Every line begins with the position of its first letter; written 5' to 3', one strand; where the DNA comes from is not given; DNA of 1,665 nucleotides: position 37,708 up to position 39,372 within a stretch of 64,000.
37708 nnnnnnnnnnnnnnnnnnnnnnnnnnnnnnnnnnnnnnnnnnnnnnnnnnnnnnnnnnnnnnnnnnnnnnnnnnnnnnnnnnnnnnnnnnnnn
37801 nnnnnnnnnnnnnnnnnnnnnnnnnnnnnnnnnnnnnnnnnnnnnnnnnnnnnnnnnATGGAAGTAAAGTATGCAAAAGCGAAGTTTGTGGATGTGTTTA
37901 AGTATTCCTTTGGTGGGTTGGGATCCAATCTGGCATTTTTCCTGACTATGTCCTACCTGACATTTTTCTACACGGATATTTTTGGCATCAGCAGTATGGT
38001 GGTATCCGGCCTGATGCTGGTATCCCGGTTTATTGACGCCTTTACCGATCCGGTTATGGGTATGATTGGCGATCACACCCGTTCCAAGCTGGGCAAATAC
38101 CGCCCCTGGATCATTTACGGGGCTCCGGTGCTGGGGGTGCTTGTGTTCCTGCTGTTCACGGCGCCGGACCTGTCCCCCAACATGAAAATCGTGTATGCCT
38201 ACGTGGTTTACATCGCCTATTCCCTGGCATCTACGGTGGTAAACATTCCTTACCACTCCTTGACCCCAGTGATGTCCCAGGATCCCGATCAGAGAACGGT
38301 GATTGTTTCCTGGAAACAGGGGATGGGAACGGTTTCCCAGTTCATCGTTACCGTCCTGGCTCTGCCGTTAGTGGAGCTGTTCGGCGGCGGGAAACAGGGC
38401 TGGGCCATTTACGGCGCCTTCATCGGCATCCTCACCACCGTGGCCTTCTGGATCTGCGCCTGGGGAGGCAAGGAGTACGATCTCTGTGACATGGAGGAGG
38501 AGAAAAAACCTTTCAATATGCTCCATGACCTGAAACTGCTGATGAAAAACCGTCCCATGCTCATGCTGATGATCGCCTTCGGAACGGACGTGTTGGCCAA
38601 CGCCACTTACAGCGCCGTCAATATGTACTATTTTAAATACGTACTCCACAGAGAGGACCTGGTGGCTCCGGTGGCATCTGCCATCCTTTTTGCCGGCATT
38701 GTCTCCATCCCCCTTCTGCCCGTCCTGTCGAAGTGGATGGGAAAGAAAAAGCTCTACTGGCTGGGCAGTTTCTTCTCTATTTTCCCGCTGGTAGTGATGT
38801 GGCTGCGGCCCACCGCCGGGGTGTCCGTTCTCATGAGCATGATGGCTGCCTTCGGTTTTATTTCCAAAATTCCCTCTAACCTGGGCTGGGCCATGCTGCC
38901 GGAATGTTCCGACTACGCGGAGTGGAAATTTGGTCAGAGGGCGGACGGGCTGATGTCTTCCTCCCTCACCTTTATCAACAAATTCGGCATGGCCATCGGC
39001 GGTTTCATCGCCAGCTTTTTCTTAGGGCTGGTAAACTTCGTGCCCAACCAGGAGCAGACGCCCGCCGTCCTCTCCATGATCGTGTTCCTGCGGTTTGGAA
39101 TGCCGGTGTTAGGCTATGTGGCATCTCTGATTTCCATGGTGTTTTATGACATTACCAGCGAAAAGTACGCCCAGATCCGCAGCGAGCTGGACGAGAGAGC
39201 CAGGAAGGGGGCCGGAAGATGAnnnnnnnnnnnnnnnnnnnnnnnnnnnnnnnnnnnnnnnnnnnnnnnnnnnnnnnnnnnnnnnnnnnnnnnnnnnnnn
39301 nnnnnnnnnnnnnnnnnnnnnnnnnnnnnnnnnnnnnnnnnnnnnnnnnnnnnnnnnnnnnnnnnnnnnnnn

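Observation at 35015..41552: LacI-controlled sulfatase / GPH symporter / ROK beta-glucoside-kinase / GH1 6-phospho-beta-glucosidase locus, a candidate sulfated-glycoside (glucosinolate-like) pathway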

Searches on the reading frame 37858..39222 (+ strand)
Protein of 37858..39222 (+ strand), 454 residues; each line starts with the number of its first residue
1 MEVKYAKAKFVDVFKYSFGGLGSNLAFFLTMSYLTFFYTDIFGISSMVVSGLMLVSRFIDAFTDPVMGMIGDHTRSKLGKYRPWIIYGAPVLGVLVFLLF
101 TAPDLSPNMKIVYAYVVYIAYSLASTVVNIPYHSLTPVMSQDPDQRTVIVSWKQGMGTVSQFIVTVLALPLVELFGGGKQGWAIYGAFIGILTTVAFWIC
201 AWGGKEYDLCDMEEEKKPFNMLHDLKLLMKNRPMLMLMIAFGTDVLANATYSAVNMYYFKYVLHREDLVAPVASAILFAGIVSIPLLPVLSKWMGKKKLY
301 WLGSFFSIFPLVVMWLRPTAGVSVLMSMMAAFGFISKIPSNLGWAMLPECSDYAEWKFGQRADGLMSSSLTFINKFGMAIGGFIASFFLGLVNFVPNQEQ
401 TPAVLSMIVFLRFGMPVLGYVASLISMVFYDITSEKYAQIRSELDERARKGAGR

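Call 7: search_protein_families(library=pfam, proteins=[window:37858-39222:+])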
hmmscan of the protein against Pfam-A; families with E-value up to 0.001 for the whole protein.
window:37858-39222:+ (454 aa): 2 families
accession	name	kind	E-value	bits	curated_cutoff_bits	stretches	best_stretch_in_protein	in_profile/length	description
PF13347.12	MFS_2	-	2.2e-92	310.3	27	1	16-433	2-426/427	MFS/sugar transport protein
PF07690.21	MFS_1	-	2.4e-09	37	33.4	1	19-381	4-346/347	Major Facilitator Superfamily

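Call 8: search_protein_families(library=ncbifam, proteins=[window:37858-39222:+])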
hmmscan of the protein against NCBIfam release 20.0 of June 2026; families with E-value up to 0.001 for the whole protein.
window:37858-39222:+ (454 aa): 6 families
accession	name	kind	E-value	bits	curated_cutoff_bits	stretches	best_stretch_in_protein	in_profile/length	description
TIGR00792.1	gph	subfamily_domain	6.3e-116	387.6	231.35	1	14-447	2-437/437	glycoside-pentoside-hexuronide (GPH):cation symporter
NF007237.0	PRK09669.1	subfamily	4.6e-84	282.7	610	1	11-448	9-446/461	putative symporter YagG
NF007749.0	PRK10429.1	equivalog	8.5e-76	255.6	456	1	14-450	9-453/473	melibiose:sodium transporter MelB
NF007353.0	PRK09848.1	equivalog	1.8e-69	234.7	528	1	11-450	8-447/457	glucuronide transporter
NF008526.0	PRK11462.1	equivalog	1.4e-64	218.5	836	1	15-450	13-448/460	glycoside-pentoside-hexuronide family transporter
TIGR01301.1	GPH_sucrose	subfamily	9.3e-05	21.4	511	1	25-106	18-98/476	sucrose/proton symporter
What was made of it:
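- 37858..39222 (+): Glycoside-pentoside-hexuronide (GPH):cation symporter, 454 aa. Call 8: TIGR00792 387.6 bits vs cut-off 231.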
